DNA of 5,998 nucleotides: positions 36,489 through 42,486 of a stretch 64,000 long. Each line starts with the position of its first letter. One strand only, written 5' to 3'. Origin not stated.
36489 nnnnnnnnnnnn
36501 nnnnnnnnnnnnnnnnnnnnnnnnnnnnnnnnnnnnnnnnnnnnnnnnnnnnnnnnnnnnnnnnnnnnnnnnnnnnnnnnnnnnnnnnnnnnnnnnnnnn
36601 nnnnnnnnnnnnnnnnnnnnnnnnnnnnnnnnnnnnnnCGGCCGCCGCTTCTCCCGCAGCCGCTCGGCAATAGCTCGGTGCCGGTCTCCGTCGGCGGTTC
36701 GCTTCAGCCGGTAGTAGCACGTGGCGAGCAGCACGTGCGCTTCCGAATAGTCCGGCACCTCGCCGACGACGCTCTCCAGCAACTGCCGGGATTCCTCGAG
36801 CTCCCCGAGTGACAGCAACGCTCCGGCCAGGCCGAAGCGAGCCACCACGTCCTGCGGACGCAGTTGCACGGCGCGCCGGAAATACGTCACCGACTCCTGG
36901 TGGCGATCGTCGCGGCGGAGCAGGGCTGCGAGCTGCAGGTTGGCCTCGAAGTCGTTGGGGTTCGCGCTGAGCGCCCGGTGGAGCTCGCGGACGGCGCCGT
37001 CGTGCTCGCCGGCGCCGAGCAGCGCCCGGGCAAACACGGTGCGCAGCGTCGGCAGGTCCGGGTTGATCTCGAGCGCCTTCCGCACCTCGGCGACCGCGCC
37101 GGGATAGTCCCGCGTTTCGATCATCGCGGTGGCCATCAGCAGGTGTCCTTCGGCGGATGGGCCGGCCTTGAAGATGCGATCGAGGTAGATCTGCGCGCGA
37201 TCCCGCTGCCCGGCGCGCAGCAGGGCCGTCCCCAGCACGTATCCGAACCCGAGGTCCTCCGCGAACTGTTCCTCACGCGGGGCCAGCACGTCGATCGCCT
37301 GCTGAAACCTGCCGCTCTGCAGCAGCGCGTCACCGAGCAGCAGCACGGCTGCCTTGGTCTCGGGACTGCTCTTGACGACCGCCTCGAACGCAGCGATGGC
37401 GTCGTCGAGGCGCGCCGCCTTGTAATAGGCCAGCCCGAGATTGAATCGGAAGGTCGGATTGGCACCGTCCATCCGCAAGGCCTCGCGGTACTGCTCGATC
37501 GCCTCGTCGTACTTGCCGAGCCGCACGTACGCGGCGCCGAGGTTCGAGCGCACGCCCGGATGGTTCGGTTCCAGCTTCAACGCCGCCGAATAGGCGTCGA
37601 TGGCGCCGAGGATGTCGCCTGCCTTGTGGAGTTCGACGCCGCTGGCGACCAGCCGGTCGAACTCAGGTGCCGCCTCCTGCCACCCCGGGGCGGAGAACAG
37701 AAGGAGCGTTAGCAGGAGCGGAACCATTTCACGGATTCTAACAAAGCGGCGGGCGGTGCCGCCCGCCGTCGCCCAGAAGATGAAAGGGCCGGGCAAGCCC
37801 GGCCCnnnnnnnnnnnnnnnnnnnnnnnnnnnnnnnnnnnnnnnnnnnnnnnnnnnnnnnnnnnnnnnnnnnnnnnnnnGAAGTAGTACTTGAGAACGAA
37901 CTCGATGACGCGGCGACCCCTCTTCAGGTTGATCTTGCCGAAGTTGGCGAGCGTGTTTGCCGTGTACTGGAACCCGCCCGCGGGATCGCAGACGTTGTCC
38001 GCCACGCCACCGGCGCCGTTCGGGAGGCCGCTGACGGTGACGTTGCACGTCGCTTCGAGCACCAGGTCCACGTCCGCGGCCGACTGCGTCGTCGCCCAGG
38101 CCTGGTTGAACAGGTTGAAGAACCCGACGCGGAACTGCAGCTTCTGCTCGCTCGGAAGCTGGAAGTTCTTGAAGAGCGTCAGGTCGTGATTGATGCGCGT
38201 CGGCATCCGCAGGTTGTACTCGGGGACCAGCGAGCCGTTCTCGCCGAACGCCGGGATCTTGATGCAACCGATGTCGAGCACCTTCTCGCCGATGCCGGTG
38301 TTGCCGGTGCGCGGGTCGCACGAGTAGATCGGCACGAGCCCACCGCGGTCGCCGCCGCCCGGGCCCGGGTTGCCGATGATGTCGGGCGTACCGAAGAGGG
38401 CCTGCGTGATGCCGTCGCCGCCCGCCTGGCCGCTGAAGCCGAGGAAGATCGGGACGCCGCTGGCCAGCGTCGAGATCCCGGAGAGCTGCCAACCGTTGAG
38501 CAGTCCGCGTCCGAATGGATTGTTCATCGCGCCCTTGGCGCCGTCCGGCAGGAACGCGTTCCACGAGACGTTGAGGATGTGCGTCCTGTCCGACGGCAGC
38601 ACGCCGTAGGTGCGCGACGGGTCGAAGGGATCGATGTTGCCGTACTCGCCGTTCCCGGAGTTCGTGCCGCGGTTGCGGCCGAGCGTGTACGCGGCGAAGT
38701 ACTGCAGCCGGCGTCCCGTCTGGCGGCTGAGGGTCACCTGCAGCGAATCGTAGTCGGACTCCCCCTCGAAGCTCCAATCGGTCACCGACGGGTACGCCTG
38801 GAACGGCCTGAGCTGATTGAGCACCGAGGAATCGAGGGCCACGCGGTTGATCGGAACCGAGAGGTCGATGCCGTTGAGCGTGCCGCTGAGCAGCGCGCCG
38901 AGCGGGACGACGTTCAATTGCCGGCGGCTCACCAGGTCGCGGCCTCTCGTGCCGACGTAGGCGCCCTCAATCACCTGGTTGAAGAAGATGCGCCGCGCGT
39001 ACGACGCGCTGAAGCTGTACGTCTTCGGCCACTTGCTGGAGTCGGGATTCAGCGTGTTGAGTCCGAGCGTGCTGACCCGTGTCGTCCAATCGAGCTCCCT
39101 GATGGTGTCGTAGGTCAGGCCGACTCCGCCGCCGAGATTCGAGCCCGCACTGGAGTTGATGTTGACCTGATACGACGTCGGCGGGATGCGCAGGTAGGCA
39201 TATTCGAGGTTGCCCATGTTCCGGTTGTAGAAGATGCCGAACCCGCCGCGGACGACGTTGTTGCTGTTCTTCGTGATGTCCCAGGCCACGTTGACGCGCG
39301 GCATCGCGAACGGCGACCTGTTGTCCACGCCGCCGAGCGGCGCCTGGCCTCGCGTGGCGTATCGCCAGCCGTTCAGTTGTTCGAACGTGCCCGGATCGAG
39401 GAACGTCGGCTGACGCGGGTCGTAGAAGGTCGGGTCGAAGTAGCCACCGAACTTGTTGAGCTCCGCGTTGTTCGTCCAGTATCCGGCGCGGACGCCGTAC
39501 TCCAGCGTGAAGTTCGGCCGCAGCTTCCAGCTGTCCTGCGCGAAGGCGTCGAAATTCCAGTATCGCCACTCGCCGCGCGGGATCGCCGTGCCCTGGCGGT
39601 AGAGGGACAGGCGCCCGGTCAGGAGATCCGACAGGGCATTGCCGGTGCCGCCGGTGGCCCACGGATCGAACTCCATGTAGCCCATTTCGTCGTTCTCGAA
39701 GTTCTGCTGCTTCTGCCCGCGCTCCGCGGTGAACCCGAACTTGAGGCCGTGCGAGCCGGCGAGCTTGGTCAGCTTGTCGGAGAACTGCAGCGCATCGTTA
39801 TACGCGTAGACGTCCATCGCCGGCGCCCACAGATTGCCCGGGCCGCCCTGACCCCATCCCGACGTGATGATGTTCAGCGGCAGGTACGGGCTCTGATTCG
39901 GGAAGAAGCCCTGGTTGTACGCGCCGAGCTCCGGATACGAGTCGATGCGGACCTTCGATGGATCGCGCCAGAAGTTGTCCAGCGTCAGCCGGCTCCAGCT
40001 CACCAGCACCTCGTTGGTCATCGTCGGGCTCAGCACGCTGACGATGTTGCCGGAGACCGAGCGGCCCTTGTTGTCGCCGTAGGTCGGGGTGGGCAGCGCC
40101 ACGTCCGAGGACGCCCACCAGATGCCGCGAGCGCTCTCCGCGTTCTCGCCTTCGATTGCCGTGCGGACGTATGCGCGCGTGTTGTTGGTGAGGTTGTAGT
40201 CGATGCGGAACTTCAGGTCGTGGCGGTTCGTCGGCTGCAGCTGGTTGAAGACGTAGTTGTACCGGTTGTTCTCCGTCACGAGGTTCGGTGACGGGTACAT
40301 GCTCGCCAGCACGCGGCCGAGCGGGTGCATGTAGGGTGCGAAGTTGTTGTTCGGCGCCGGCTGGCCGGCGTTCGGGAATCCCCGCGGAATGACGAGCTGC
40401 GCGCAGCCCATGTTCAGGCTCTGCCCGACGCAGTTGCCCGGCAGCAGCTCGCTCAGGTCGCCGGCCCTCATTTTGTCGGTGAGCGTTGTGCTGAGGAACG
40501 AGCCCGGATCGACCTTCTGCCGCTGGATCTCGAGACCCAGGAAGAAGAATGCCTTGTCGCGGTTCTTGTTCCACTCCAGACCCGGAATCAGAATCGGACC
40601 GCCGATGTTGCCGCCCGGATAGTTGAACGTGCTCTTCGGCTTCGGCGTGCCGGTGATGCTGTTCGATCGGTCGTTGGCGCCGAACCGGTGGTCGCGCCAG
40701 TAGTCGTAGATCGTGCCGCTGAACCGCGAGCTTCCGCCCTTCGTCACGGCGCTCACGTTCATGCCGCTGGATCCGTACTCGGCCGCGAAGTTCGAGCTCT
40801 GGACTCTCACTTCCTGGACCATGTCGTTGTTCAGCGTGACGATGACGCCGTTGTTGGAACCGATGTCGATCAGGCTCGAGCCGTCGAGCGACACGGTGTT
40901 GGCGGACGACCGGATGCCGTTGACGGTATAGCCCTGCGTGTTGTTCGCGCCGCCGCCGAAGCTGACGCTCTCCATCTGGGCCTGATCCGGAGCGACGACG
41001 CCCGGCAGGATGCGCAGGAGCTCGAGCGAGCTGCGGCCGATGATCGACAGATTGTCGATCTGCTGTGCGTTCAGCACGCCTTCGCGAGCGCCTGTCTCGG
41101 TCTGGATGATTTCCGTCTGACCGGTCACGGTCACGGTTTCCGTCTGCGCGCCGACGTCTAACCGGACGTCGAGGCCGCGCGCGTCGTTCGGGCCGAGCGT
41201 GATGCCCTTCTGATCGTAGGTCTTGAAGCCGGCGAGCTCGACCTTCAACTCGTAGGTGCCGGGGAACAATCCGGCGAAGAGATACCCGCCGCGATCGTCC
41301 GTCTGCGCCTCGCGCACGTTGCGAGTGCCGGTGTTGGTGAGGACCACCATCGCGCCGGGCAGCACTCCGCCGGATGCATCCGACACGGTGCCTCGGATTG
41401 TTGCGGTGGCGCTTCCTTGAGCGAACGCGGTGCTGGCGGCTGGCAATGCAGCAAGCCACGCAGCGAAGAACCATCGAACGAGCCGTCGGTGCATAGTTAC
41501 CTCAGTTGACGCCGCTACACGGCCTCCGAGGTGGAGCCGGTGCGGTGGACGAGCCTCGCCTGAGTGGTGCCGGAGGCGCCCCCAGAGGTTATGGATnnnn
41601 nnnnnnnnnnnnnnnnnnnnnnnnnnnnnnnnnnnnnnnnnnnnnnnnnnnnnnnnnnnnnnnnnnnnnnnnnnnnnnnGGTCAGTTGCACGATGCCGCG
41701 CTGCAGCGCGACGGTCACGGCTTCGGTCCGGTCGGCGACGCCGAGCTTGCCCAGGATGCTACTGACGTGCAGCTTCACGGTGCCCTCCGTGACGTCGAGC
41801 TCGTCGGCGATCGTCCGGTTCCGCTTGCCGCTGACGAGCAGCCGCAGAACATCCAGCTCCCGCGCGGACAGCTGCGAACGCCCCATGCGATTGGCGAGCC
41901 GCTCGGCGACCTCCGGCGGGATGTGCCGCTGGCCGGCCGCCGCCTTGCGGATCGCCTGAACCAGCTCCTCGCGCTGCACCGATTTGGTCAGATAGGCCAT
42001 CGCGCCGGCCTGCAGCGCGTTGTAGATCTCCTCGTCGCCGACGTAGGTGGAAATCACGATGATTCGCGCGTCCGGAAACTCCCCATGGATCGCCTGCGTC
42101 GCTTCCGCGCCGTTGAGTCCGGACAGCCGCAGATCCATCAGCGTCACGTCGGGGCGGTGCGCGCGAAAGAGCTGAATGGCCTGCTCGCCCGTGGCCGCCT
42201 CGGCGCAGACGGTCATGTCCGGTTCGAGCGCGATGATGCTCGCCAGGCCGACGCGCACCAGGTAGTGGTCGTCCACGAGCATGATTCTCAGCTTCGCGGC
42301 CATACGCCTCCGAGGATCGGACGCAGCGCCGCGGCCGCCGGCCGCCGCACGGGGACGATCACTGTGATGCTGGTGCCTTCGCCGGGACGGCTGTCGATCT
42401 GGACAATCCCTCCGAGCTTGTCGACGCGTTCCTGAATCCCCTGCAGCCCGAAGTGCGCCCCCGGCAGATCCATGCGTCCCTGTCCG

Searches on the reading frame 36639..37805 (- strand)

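Call 46: search_protein_families(library=pfam, proteins=[window:36639-37805:-], max_evalue=0.00001)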
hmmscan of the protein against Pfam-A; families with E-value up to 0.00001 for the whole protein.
window:36639-37805:- (389 aa): 27 families (the best 25 are shown)
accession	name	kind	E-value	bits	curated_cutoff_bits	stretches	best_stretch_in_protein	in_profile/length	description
PF14559.12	TPR_19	-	2.1e-44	150.1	25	5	230-288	3-61/68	Tetratricopeptide repeat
PF13432.12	TPR_16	-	2.6e-43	146.5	32.7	3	122-174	2-54/65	Tetratricopeptide repeat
PF07719.23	TPR_2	-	1.6e-40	134.3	27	1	87-114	5-32/34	Tetratricopeptide repeat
PF13414.12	TPR_11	-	7.6e-37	125.2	26.8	2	92-129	3-40/42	TPR repeat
PF13428.12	TPR_14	-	4.5e-35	116.9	23.5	0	257-295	6-44/44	Tetratricopeptide repeat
PF00515.34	TPR_1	-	1.5e-30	104.2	27.8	1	87-113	5-31/34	Tetratricopeptide repeat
PF13181.12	TPR_8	-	2.2e-30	102.6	25.7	0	88-115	6-33/34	Tetratricopeptide repeat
PF13431.12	TPR_17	-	7.4e-29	98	24.4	0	72-104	2-34/34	Tetratricopeptide repeat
PF12895.13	ANAPC3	-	5.1e-25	88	27.2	1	132-208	4-79/82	Anaphase-promoting complex, cyclosome, subunit 3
PF13424.12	TPR_12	-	5.2e-20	71.9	30.1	1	60-113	14-75/77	Tetratricopeptide repeat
PF13174.12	TPR_6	-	5.4e-20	71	26.3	0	121-149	4-32/33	Tetratricopeptide repeat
PF24575.1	TPR_Slam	-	6.9e-19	68.6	35.2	0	293-339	54-100/104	Surface lipoprotein assembly modifier, N-terminal TPR repeats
PF23914.1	TPR_CcmH_CycH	-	8.3e-17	61.9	42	0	276-370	40-137/158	Cytochrome c-type biogenesis protein H TPR domain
PF14561.12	TPR_20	-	2.2e-13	50.8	25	0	270-306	6-42/90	Tetratricopeptide repeat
PF13374.12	TPR_10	-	2.4e-13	50.1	27.5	0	86-112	5-31/42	Tetratricopeptide repeat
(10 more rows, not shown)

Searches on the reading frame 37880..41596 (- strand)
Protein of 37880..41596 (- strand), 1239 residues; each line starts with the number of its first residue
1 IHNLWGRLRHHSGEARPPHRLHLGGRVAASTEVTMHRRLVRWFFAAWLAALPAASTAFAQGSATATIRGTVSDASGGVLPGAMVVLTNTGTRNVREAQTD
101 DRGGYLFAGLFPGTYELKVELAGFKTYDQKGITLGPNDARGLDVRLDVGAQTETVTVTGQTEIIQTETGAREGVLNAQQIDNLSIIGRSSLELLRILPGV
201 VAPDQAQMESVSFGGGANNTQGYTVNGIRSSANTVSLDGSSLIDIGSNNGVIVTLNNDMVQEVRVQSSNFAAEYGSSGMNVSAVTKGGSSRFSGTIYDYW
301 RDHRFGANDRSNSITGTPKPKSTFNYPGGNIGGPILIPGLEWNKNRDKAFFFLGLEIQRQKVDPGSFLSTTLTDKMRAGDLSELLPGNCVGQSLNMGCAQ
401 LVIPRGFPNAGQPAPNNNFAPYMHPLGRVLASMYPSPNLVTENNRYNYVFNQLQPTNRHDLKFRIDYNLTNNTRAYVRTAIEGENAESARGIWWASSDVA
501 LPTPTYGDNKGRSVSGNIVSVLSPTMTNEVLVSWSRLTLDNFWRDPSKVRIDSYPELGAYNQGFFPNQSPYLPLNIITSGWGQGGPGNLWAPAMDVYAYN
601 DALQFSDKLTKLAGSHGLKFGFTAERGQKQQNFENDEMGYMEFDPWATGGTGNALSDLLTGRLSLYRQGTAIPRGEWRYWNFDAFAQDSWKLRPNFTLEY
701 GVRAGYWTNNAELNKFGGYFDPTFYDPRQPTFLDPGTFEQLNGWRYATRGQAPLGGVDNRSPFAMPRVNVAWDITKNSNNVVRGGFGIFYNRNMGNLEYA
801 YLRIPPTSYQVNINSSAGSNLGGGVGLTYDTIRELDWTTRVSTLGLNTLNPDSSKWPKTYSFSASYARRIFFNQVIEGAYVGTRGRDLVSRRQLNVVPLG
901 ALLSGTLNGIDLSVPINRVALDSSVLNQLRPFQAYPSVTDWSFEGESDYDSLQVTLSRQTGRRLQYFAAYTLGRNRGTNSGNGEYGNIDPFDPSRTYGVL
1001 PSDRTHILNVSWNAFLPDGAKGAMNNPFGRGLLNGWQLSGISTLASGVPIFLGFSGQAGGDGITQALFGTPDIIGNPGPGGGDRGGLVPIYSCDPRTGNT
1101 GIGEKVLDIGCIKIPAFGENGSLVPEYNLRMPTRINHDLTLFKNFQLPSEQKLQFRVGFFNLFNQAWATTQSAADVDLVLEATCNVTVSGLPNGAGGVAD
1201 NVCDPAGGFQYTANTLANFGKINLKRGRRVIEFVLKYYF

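Call 46: search_protein_families(library=pfam, proteins=[window:37880-41596:-], max_evalue=0.00001)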
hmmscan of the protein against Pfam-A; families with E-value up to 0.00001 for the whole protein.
window:37880-41596:- (1239 aa): 3 families
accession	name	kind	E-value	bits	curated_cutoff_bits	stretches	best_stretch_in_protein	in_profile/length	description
PF25183.1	OMP_b-brl_4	-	2.6e-134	450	30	1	284-1166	1-809/838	Outer membrane beta barrel domain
PF13620.12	CarboxypepD_reg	-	1.5e-20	73.7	32.3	1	66-146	1-81/82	Carboxypeptidase regulatory-like domain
PF13715.12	CarbopepD_reg_2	-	2.6e-07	31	32.2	1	67-146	1-76/88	CarboxypepD_reg-like domain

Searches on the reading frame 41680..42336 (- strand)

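Call 46: search_protein_families(library=pfam, proteins=[window:41680-42336:-], max_evalue=0.00001)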
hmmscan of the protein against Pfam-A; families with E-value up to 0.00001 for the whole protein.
window:41680-42336:- (219 aa): 2 families
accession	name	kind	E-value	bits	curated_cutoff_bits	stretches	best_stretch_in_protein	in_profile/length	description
PF00072.30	Response_reg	-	3.4e-26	92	30.2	1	18-130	1-111/111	Response regulator receiver domain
PF00196.25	GerE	-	2.6e-19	69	23.5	1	155-210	2-57/57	Bacterial regulatory proteins, luxR family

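Call 76: search_protein_families(library=ncbifam, proteins=[window:41680-42336:-], max_evalue=0.001)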
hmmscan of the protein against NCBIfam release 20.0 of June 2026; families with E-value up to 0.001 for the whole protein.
window:41680-42336:- (219 aa): 93 families (the best 25 are shown)
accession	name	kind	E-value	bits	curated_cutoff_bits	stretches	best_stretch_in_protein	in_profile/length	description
NF007935.0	PRK10651.1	equivalog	1.2e-46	158.6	250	1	14-212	5-212/216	two-component system response regulator NarL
NF047785.1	respo_reg_MadR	equivalog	3.7e-44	150.6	300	1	16-216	1-209/209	MadR family response regulator transcription factor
NF052445.1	RespRegMctR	equivalog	7.3e-40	136.6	300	1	16-215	2-204/205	two-component system response regulator MctR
NF007018.1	PRK09483.1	equivalog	8.6e-39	133.4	280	1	17-217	3-210/217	UvrY/SirA/GacA family response regulator transcription factor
NF007708.0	PRK10403.1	equivalog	1.8e-36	125.6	343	1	14-213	5-211/215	nitrate/nitrite response regulator protein NarP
NF011896.0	PRK15369.1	equivalog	9.3e-33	113.6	242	1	15-214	3-208/211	two component system response regulator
NF007685.0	PRK10360.1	equivalog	4.7e-26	91.8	258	1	17-205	3-187/196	response regulator transcription factor UhpA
NF041830.1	RR_TF_ErdR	exception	4.1e-22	78.9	390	1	17-210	3-205/213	response regulator transcription factor ErdR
NF041367.1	CheY_Halo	equivalog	2.7e-20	72.8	200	1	18-131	1-112/114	chemotaxis protein CheY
NF001965.0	PRK00742.1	subfamily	3.1e-20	72.7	293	1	15-127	3-125/357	chemotaxis-specific protein-glutamate methyltransferase CheB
NF007403.0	PRK09935.1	equivalog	4.6e-19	68.8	271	1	18-210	6-204/210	fimbria biosynthesis transcriptional regulator FimZ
NF007419.0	PRK09958.1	equivalog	7.1e-19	68.2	251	1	19-211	4-199/204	acid-sensing system DNA-binding response regulator EvgA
NF006900.1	PRK09390.1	equivalog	1.8e-18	66.8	255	1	12-213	1-200/203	response regulator FixJ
NF009206.0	PRK12555.1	subfamily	1.9e-18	66.5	342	1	17-122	2-108/340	chemotaxis-specific protein-glutamate methyltransferase CheB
NF008469.0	PRK11361.1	equivalog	8.7e-18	64.2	714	1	12-132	1-119/461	acetoacetate metabolism transcriptional regulator AtoC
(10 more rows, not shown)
